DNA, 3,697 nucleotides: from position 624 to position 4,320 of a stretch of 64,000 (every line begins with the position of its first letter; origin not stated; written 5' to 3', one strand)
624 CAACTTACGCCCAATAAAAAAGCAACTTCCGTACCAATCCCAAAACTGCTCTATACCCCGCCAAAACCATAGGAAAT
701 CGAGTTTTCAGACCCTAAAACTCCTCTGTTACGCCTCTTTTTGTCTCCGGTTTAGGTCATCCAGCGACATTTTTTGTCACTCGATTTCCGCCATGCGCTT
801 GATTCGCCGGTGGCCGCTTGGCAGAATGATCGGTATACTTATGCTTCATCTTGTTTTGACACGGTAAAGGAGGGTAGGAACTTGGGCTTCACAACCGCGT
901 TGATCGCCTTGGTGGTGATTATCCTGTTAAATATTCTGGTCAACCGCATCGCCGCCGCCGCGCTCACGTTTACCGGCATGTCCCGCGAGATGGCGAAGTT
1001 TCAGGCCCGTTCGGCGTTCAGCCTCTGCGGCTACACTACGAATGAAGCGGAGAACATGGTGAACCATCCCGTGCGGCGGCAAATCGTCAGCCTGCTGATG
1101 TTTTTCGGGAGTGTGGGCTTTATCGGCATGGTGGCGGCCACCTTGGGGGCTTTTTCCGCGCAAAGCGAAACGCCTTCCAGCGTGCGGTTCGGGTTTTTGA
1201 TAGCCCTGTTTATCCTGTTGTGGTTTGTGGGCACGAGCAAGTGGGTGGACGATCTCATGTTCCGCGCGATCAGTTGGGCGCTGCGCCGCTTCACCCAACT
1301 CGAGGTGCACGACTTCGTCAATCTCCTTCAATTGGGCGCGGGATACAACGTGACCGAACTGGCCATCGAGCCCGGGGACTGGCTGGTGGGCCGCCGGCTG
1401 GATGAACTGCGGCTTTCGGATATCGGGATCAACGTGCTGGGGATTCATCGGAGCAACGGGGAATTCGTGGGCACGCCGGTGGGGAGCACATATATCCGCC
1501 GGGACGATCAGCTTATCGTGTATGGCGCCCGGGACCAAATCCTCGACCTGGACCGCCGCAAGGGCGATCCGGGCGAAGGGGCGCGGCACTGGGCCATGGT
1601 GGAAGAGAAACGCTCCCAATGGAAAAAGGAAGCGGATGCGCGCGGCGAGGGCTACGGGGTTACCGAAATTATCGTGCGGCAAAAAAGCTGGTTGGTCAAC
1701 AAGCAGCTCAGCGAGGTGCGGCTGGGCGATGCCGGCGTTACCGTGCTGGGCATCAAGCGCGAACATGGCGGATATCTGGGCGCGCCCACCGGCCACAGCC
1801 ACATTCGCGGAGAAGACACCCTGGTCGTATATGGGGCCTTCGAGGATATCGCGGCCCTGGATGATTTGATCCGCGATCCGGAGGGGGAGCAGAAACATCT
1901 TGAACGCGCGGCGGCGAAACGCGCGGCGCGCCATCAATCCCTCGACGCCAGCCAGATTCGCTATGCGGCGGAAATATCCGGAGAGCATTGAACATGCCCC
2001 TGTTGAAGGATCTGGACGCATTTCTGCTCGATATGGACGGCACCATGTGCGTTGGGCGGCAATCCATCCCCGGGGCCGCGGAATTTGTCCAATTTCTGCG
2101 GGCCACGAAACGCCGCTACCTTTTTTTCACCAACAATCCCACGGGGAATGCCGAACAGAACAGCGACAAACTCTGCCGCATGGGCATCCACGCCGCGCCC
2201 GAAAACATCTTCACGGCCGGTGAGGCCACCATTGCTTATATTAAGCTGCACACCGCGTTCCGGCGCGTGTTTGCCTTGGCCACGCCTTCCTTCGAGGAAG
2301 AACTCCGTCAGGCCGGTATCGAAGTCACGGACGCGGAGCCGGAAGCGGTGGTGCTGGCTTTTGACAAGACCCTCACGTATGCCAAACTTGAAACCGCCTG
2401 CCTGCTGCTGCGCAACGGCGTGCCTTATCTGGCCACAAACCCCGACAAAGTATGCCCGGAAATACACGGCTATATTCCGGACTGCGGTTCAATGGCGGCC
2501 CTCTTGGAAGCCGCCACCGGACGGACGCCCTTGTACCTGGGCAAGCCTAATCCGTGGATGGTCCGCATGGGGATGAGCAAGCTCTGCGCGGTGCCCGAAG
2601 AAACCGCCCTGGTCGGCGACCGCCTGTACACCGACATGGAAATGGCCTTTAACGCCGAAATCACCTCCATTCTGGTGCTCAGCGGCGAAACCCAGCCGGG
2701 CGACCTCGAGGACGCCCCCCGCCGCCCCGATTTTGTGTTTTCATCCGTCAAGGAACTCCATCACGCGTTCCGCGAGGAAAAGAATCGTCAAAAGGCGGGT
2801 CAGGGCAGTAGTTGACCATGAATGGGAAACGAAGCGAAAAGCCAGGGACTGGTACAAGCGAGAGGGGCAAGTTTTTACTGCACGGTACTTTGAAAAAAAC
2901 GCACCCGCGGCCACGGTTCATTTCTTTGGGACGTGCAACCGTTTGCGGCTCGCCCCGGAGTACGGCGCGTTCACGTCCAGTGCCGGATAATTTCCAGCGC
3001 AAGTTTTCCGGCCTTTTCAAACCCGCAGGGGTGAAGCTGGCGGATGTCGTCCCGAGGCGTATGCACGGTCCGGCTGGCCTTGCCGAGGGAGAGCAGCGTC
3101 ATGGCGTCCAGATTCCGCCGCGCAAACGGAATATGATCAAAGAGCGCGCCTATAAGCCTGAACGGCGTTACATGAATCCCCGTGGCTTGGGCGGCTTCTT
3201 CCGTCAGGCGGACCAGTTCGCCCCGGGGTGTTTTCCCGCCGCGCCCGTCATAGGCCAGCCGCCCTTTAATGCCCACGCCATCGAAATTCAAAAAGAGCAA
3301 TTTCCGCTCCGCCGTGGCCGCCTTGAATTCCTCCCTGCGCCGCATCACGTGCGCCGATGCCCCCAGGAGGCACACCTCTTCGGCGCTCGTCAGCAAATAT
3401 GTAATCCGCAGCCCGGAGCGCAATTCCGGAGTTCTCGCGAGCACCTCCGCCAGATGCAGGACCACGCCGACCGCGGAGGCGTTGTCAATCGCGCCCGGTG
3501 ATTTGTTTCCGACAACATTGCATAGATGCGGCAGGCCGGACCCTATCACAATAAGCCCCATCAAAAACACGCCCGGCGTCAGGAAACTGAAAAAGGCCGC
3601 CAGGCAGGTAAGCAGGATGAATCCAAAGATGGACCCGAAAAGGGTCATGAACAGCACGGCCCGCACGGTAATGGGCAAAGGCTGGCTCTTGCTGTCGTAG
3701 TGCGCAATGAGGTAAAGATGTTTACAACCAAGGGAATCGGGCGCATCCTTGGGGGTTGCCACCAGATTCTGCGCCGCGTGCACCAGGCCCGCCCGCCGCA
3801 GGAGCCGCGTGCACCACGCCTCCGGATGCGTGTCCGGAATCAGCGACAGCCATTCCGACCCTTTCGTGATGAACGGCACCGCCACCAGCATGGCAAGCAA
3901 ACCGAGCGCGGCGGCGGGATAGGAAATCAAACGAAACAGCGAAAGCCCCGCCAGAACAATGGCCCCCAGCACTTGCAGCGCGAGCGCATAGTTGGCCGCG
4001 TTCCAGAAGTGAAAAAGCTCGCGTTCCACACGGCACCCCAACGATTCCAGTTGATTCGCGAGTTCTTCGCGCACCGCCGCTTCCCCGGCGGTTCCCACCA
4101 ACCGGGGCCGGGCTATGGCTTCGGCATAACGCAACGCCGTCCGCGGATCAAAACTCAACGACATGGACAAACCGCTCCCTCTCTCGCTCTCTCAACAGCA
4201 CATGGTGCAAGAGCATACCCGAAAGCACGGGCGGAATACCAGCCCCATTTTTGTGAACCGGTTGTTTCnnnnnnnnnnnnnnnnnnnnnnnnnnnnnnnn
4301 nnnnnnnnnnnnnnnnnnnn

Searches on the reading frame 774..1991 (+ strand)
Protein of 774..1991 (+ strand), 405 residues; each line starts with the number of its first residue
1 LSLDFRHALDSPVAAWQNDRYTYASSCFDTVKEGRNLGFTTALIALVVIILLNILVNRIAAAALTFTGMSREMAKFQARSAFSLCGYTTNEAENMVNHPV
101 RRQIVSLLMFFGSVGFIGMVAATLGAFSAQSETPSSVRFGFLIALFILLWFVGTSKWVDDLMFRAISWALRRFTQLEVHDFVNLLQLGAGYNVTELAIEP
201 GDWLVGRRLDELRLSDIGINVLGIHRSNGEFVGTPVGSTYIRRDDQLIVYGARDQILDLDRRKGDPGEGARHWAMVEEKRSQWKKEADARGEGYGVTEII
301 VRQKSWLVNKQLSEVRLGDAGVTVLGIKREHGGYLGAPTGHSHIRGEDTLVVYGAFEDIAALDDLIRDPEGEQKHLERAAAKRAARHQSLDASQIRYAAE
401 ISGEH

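Call 37: search_protein_families(library=pfam, proteins=[window:774-1991:+], max_evalue=0.00001)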
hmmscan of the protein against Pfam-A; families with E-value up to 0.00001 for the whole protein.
window:774-1991:+ (405 aa): 1 family
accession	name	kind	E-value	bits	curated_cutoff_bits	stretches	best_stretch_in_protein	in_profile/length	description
PF02080.26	TrkA_C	-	3.7e-25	88.1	27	2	193-261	1-68/71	TrkA-C domain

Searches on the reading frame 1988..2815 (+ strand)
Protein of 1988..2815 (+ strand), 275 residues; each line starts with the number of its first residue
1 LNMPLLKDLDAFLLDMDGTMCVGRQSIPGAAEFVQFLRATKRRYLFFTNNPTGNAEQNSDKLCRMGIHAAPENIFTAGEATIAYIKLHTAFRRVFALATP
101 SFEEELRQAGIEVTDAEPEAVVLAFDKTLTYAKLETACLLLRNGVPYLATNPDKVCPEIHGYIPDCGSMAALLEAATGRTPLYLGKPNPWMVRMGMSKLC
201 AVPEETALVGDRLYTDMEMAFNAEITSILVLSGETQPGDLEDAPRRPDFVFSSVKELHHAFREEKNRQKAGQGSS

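Call 37: search_protein_families(library=pfam, proteins=[window:1988-2815:+], max_evalue=0.00001)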
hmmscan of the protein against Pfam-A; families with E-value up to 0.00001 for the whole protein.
window:1988-2815:+ (275 aa): 4 families
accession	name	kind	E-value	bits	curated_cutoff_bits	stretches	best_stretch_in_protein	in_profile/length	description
PF13344.12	Hydrolase_6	-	2.7e-23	82.3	27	1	12-112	1-101/101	Haloacid dehalogenase-like hydrolase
PF13242.12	Hydrolase_like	-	2.2e-21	76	22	1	184-257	2-75/75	HAD-hyrolase-like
PF00702.32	Hydrolase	-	4.4e-17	63.5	26.4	1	10-223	2-190/191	haloacid dehalogenase-like hydrolase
PF13419.12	HAD_2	-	9.6e-06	26.3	23.8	0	173-230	122-178/178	Haloacid dehalogenase-like hydrolase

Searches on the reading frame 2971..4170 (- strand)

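Call 37: search_protein_families(library=pfam, proteins=[window:2971-4170:-], max_evalue=0.00001)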
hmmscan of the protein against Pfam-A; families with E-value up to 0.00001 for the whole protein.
window:2971-4170:- (399 aa): 1 family
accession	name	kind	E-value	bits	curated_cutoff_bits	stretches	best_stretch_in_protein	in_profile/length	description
PF04389.22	Peptidase_M28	-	3.4e-21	76.3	21.3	1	151-394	14-192/193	Peptidase family M28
